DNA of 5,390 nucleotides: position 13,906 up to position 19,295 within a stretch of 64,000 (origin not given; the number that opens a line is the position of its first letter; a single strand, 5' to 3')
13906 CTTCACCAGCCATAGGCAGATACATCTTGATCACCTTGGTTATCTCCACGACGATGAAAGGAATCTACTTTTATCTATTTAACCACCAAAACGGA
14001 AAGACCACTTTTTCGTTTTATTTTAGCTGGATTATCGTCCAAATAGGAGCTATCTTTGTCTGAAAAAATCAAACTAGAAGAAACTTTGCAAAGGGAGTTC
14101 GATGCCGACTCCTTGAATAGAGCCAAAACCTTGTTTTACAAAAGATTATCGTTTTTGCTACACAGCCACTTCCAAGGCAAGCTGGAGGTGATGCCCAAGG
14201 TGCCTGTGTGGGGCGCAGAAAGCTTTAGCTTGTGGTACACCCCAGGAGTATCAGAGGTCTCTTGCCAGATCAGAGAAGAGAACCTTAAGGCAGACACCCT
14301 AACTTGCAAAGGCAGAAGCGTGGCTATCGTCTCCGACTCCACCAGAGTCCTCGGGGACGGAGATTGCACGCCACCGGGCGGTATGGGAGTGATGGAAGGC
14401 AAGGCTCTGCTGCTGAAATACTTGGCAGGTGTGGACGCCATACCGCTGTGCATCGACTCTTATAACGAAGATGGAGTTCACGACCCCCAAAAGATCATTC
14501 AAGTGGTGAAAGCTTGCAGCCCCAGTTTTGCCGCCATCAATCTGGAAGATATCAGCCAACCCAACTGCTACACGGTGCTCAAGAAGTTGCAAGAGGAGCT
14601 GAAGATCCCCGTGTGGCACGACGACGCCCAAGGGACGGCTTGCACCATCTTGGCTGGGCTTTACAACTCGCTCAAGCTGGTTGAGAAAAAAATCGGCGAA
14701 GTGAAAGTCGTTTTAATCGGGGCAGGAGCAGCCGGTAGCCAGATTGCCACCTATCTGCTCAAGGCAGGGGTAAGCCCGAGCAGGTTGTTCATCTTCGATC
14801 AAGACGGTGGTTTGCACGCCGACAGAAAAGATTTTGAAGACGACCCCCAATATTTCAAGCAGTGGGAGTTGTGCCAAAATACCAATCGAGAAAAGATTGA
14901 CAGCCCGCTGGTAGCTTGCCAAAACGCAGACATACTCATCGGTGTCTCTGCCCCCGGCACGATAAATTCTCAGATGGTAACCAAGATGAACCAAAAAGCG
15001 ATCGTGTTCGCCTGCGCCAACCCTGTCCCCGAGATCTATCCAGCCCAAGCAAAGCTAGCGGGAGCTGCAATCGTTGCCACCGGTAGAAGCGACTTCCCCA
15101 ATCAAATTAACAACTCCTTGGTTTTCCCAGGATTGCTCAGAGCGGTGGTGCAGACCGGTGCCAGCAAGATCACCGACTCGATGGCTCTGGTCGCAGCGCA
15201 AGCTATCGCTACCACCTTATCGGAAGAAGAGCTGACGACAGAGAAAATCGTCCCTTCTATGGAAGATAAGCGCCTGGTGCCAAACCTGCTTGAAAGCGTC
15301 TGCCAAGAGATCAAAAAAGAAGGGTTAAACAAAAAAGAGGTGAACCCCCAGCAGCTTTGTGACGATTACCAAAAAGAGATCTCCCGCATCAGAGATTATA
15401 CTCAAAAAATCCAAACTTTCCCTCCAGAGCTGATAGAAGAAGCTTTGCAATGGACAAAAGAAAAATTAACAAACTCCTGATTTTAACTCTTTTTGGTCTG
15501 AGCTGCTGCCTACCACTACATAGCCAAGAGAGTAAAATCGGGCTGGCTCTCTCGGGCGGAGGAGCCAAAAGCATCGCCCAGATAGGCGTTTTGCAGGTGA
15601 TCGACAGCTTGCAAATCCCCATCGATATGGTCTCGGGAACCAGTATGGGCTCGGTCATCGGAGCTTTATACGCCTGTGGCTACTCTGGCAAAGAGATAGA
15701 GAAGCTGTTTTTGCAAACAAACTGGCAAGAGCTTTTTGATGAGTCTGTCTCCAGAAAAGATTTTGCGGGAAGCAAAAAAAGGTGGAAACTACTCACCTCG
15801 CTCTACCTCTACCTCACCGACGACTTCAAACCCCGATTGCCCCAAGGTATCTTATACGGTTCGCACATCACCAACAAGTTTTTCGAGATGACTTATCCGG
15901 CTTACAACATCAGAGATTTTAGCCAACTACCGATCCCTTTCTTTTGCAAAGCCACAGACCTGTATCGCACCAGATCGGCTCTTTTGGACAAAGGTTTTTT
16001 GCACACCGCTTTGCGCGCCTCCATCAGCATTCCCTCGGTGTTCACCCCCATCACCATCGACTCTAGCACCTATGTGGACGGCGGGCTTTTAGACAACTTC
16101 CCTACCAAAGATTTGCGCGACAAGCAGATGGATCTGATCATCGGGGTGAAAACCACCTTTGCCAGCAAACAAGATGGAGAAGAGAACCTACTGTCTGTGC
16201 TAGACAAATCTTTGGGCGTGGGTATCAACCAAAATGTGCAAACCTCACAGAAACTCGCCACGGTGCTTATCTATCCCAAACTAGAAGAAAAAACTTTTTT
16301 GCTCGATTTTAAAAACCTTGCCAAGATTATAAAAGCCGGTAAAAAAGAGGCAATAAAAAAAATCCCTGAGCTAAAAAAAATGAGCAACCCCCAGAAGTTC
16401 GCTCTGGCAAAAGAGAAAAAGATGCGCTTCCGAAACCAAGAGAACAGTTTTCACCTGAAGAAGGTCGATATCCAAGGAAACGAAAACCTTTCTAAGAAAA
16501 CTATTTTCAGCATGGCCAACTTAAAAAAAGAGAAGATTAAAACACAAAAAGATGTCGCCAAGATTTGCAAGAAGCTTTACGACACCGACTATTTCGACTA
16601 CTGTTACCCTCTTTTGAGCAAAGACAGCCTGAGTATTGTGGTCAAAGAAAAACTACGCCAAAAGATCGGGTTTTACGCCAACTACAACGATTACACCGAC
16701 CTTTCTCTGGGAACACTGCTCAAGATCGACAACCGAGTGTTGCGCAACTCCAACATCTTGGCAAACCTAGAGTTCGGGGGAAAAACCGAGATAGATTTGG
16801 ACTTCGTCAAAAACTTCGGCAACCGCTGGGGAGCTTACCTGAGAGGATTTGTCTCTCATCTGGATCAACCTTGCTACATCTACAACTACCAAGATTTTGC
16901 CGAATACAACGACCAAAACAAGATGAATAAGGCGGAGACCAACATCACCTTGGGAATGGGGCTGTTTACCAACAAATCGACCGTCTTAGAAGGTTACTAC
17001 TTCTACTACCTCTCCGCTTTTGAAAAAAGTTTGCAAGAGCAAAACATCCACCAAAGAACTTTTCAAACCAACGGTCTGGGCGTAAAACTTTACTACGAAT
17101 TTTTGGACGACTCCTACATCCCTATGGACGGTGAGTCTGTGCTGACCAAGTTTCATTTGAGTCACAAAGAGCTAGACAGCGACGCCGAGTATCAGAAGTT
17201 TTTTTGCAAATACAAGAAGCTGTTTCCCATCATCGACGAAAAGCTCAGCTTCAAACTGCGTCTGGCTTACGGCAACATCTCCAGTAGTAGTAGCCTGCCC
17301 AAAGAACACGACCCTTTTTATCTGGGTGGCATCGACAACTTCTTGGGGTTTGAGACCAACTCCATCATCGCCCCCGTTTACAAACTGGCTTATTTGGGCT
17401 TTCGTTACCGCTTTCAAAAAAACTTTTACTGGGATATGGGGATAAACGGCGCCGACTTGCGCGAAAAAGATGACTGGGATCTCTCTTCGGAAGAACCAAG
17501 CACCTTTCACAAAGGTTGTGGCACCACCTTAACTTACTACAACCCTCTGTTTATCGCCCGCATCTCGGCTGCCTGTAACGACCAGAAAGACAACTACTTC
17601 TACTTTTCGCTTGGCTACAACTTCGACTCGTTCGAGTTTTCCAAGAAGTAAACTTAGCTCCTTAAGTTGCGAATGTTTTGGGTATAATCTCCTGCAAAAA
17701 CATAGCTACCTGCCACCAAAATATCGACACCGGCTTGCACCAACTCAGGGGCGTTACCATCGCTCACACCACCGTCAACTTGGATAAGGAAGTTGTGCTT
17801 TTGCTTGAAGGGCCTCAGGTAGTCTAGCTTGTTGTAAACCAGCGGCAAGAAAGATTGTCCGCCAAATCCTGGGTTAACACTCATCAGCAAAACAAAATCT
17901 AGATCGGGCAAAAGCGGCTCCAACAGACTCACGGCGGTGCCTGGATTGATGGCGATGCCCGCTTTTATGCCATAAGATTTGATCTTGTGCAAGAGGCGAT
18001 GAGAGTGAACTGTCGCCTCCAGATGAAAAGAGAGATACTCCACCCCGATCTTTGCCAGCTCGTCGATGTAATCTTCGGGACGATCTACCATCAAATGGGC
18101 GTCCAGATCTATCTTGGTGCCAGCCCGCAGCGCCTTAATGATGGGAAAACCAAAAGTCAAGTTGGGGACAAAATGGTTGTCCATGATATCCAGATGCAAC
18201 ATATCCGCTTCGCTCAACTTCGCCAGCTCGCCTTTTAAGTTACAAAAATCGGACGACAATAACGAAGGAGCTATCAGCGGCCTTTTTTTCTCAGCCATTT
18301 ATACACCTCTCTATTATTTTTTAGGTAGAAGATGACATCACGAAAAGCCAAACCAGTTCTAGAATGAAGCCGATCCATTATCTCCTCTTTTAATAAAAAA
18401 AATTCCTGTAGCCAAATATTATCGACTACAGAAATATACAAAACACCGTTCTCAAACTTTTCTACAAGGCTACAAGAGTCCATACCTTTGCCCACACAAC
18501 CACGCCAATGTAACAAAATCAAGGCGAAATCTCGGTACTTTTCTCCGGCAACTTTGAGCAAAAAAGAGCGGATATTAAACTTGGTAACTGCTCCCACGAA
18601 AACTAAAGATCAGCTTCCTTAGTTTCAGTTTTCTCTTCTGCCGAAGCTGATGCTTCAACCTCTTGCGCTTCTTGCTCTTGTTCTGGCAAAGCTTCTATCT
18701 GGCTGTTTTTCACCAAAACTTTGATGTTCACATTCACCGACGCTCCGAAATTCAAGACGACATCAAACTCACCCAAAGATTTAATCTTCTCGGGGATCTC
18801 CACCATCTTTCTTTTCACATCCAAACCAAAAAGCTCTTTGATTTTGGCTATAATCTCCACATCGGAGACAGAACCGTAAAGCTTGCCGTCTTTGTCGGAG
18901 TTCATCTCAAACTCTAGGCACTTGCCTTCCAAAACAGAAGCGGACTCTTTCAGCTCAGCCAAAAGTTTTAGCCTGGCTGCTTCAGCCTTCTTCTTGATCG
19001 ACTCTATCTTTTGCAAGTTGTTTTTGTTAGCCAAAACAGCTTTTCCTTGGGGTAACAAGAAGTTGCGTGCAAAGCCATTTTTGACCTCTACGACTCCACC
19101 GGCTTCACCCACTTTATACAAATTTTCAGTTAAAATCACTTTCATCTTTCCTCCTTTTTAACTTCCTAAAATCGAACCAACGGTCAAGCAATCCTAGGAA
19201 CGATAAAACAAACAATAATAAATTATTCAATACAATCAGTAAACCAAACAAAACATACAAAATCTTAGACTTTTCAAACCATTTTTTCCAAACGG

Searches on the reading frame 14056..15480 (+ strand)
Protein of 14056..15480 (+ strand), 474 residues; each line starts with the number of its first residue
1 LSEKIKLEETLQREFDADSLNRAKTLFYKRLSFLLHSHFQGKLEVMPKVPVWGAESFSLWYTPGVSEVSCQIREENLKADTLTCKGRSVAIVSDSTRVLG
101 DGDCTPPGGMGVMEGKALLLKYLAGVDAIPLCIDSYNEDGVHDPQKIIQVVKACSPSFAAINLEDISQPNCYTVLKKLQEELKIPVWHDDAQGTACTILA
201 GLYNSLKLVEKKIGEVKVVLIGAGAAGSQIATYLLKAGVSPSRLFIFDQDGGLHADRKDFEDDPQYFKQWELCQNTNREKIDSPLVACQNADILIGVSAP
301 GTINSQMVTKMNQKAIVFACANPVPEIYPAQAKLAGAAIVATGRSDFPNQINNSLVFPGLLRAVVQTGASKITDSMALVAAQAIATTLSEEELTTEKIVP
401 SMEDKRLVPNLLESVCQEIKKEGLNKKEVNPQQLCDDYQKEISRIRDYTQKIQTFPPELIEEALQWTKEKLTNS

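Call 75: search_protein_families(library=pfam, proteins=[window:14056-15480:+], max_evalue=0.00001)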
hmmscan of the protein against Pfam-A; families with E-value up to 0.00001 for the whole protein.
window:14056-15480:+ (474 aa): 3 families
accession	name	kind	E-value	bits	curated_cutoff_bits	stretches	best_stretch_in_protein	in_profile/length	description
PF03949.21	Malic_M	-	9.1e-29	101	23.5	1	192-406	2-243/258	Malic enzyme, NAD binding domain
PF00390.24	malic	-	5e-21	75.8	23.1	1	41-179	2-182/182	Malic enzyme, N-terminal domain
PF00899.27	ThiF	-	3.5e-06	26.8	28.1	1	210-250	15-53/238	ThiF family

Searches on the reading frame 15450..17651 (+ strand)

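Call 75: search_protein_families(library=pfam, proteins=[window:15450-17651:+], max_evalue=0.00001)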
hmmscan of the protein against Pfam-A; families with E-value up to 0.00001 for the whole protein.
window:15450-17651:+ (733 aa): 2 families
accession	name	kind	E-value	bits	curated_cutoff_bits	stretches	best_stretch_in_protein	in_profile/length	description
PF01734.28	Patatin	-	9.9e-32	111.1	27.7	1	32-222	1-190/191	Patatin-like phospholipase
PF01103.29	Omp85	-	4.1e-14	53.2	24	1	433-725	6-325/325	Omp85 superfamily domain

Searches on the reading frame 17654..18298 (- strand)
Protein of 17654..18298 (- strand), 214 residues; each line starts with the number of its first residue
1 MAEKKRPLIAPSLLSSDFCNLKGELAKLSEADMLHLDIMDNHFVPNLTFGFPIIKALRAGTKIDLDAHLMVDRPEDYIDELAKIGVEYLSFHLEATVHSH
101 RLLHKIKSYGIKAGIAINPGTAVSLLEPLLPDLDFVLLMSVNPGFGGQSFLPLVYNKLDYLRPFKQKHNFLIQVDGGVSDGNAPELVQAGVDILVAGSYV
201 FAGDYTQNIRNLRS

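Call 75: search_protein_families(library=pfam, proteins=[window:17654-18298:-], max_evalue=0.00001)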
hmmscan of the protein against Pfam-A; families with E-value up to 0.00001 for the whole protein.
window:17654-18298:- (214 aa): 1 family
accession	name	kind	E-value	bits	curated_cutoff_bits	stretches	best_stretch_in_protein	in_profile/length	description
PF00834.25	Ribul_P_3_epim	-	1.6e-69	233.7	21.1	1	9-201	2-198/198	Ribulose-phosphate 3 epimerase family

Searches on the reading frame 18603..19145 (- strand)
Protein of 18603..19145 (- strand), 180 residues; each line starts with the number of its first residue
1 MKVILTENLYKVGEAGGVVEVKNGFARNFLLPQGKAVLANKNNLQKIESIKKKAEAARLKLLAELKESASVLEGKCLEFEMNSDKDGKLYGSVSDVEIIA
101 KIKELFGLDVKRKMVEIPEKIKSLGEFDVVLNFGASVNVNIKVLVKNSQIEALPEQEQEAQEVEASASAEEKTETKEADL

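Call 80: search_protein_families(library=pfam, proteins=[window:18603-19145:-], max_evalue=1e-8)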
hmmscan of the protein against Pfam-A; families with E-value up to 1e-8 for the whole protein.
window:18603-19145:- (180 aa): 2 families
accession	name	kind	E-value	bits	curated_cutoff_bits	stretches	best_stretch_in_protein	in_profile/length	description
PF01281.25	Ribosomal_L9_N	-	2.7e-19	68.9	20.7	1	1-46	1-46/47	Ribosomal protein L9, N-terminal domain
PF03948.19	Ribosomal_L9_C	-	1.9e-18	67.1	23.2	1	64-146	2-85/86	Ribosomal protein L9, C-terminal domain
